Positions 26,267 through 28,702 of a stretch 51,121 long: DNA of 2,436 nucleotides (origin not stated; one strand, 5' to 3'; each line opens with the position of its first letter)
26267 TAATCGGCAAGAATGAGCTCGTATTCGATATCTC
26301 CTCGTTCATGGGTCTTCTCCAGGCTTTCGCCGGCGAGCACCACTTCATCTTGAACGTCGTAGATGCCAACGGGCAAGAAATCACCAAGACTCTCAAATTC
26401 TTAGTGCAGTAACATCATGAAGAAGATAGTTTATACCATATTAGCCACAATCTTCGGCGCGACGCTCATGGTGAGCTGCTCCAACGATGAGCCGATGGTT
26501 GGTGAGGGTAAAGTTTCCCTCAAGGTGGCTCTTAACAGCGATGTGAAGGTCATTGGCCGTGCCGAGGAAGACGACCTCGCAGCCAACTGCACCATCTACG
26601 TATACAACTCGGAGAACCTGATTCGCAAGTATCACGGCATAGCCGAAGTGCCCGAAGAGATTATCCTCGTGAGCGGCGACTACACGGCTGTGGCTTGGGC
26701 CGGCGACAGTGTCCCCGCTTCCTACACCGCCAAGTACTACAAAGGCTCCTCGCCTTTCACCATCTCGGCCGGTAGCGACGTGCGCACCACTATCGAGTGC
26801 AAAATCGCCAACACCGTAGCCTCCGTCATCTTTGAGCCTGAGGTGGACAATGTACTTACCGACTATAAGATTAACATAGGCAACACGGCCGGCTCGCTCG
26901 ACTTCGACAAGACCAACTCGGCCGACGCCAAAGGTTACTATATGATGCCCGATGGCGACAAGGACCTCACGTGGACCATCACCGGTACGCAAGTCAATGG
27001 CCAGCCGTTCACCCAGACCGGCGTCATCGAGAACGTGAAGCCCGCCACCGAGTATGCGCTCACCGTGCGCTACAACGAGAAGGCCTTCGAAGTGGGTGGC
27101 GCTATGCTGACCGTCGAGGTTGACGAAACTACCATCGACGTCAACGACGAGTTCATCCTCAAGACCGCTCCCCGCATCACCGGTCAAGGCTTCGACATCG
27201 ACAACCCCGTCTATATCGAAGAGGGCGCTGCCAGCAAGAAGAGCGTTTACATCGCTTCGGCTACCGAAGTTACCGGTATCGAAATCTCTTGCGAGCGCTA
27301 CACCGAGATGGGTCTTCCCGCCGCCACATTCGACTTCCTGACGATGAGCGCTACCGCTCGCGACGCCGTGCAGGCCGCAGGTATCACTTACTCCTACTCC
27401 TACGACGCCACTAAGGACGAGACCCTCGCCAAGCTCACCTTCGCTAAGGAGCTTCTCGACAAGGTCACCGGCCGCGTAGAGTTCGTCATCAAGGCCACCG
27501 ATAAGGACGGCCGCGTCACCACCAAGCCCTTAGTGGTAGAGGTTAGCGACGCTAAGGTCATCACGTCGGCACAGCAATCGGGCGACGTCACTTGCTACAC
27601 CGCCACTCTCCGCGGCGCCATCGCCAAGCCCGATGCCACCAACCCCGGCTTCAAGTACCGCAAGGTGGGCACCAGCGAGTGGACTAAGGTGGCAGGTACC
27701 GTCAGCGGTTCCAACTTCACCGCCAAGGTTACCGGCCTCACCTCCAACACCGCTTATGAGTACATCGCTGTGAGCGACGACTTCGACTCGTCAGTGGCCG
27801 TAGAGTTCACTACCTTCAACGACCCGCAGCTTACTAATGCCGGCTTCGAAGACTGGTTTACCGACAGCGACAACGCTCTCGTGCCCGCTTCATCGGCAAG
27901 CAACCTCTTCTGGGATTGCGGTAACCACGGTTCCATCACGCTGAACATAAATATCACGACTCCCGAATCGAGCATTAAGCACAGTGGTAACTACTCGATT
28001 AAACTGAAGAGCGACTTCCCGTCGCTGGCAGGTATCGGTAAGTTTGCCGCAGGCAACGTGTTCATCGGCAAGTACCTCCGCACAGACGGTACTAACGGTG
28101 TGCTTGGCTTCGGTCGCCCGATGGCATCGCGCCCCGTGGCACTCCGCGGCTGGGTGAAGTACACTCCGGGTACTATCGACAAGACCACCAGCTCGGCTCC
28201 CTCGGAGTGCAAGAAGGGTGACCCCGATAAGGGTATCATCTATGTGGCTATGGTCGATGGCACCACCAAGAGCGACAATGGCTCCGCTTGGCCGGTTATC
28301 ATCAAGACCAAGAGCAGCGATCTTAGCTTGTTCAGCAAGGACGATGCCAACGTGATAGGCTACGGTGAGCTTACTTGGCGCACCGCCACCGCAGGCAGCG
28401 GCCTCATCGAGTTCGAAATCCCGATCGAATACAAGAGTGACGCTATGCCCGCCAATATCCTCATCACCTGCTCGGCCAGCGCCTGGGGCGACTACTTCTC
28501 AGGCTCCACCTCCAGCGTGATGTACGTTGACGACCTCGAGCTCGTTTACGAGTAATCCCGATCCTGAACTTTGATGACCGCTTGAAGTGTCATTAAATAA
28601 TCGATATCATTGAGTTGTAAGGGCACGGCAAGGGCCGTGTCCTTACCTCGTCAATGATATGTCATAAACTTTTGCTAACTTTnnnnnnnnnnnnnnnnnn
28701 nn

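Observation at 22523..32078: Six-gene surface-lipoprotein / beta-barrel locus with three PCMD-like modules and no recognisable enzyme, transporter or regulator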

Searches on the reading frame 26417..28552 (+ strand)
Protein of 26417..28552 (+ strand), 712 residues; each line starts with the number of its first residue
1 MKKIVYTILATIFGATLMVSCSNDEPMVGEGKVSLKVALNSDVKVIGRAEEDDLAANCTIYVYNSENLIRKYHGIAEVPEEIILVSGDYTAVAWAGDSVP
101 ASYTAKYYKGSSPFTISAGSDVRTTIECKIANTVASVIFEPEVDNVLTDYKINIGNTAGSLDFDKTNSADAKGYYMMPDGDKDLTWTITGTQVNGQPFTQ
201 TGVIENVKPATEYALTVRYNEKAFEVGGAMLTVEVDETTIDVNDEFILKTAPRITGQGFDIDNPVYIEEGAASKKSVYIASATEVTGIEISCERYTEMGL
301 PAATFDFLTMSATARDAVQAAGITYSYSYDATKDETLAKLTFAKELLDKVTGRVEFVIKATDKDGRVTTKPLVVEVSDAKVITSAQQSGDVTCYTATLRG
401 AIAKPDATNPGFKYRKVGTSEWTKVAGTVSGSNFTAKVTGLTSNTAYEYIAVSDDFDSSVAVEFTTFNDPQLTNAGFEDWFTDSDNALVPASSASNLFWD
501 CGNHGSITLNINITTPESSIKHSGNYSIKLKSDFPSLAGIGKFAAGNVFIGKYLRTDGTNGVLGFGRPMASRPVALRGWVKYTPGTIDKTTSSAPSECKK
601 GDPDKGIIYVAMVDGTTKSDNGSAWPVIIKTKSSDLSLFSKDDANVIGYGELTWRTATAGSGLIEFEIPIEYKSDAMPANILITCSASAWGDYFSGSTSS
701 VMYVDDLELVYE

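Call 3: search_protein_families(library=pfam, proteins=[window:26417-28552:+], max_evalue=0.01)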
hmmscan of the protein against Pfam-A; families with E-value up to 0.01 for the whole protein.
window:26417-28552:+ (712 aa): 4 families
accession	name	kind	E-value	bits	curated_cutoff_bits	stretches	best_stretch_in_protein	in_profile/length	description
PF14900.11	DUF4493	-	1.9e-48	165.7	27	1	29-249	1-225/226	Domain of unknown function (DUF4493)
PF13201.12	PCMD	-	1e-37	130.5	28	1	477-710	2-234/234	Putative carbohydrate metabolism domain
PF16656.11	Pur_ac_phosph_N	-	0.00016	22.6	30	1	408-466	26-93/93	Purple acid Phosphatase, N-terminal domain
PF25059.1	FN3_DSCAM-DSCAML_C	-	0.0016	19.2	39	0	413-449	26-60/89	DSCAM/DSCAML C-terminal Fn3-like domain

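Call 4: search_protein_families(library=ncbifam, proteins=[window:26417-28552:+], max_evalue=0.01)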
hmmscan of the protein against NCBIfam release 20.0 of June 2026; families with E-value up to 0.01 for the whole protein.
window:26417-28552:+ (712 aa): 0 families

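Call 9: search_solved_structures(query=window:26417-28552:+, max_evalue=1)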
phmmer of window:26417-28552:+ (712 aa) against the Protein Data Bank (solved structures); distinct sequences matched with E-value up to 1: 5.
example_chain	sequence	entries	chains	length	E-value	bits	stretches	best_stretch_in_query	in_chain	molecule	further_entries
4jrl_A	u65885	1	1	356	1.6e-06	30.1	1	494-710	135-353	putative glycoside hydrolase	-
4het_A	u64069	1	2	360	3.8e-05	25.6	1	466-712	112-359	HYPOTHETICAL GLYCOSIDE HYDROLASE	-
3hbz_A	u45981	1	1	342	0.00057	21.7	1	534-711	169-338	putative glycoside hydrolase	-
3s30_A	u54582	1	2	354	0.00087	21.1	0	680-710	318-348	Hypothetical glycoside hydrolase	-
6czj_A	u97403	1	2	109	0.063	15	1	175-233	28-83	b10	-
